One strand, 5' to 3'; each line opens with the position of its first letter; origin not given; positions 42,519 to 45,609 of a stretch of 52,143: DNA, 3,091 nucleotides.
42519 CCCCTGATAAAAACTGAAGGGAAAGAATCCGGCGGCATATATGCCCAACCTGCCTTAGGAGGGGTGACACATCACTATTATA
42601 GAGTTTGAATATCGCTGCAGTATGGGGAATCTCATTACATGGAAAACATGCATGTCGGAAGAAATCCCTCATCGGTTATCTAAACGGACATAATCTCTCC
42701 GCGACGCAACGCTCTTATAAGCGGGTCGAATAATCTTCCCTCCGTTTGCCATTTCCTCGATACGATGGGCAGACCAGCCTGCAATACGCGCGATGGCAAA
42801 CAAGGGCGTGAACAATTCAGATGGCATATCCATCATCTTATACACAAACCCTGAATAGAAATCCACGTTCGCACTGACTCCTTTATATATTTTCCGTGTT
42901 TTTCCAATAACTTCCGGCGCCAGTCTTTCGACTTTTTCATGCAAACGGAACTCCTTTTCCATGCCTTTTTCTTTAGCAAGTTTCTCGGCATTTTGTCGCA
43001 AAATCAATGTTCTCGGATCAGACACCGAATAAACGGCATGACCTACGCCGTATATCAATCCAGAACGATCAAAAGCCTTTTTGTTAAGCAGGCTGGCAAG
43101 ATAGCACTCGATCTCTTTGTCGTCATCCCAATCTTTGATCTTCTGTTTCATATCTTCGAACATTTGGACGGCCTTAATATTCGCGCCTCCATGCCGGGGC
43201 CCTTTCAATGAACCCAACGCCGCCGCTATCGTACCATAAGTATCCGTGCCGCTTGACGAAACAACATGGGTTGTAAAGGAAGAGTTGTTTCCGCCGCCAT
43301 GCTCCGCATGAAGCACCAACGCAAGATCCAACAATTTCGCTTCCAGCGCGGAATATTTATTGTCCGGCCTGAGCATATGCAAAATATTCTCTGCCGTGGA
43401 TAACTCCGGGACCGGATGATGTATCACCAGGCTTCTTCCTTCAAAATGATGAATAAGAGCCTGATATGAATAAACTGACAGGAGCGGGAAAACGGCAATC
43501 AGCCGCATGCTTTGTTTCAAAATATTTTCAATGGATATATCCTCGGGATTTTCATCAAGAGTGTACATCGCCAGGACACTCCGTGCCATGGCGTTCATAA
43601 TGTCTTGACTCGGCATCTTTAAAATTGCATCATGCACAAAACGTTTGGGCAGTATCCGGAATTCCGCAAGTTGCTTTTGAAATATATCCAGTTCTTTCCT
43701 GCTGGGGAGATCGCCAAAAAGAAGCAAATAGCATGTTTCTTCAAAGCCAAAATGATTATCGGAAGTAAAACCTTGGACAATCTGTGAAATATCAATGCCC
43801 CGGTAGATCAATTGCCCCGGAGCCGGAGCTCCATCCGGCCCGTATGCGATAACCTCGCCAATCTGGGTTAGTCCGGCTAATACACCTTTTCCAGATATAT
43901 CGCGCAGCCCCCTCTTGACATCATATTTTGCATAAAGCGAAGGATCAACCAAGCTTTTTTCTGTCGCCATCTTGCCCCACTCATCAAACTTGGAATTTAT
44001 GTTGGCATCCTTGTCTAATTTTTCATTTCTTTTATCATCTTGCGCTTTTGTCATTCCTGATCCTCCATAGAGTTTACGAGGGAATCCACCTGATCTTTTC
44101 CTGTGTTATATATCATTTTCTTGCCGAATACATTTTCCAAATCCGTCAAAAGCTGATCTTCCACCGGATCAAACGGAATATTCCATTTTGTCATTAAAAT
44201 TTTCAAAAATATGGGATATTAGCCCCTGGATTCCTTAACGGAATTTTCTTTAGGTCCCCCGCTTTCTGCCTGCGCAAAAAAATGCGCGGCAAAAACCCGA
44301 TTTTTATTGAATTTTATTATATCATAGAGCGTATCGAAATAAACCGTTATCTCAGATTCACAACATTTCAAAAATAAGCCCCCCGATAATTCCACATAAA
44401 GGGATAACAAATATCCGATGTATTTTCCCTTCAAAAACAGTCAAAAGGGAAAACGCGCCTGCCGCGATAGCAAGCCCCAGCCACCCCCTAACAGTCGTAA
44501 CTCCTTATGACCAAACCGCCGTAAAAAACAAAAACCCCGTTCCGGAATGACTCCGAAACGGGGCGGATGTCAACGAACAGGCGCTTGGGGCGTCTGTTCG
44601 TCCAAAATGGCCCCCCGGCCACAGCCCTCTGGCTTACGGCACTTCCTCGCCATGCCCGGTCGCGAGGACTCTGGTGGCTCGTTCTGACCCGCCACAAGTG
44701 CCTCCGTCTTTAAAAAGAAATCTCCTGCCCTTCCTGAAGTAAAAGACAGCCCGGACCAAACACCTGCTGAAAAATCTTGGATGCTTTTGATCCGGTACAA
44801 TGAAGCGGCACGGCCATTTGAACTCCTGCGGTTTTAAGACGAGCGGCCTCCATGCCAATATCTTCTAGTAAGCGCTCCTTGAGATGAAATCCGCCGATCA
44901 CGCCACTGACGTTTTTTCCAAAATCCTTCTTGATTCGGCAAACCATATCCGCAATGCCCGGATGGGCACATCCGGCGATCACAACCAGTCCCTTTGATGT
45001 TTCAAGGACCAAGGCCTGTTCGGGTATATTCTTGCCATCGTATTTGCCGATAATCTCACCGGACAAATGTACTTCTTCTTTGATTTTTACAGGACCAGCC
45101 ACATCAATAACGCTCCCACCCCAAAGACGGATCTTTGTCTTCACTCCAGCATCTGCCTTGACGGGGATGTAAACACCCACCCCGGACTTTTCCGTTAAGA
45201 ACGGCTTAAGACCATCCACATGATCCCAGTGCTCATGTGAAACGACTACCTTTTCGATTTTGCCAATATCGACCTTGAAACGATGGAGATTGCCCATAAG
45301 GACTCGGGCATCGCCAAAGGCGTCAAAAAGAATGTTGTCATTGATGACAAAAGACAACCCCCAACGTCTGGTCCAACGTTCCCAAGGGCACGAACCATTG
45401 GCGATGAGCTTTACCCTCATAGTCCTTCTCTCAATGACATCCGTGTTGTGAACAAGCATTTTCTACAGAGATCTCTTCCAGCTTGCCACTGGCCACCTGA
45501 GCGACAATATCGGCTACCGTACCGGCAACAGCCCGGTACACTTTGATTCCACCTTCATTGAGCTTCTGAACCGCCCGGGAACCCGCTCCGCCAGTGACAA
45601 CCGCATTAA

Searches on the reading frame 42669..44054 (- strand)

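Call 10: search_protein_families(library=pfam, proteins=[window:42669-44054:-])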
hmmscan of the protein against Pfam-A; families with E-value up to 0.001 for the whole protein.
window:42669-44054:- (461 aa): 1 family
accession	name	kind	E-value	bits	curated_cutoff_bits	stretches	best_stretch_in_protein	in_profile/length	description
PF00285.26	Citrate_synt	-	6.6e-114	381.1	27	1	56-445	3-357/357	Citrate synthase, C-terminal domain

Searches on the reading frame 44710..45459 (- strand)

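Call 10: search_protein_families(library=pfam, proteins=[window:44710-45459:-])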
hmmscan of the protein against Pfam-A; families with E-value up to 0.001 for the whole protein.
window:44710-45459:- (249 aa): 2 families
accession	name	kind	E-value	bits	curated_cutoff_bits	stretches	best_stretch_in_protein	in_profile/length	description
PF12706.13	Lactamase_B_2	-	2.8e-07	30.8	27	1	42-115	2-75/200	Beta-lactamase superfamily domain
PF00753.33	Lactamase_B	-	1.7e-06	28.6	22.7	1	40-165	15-150/196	Metallo-beta-lactamase superfamily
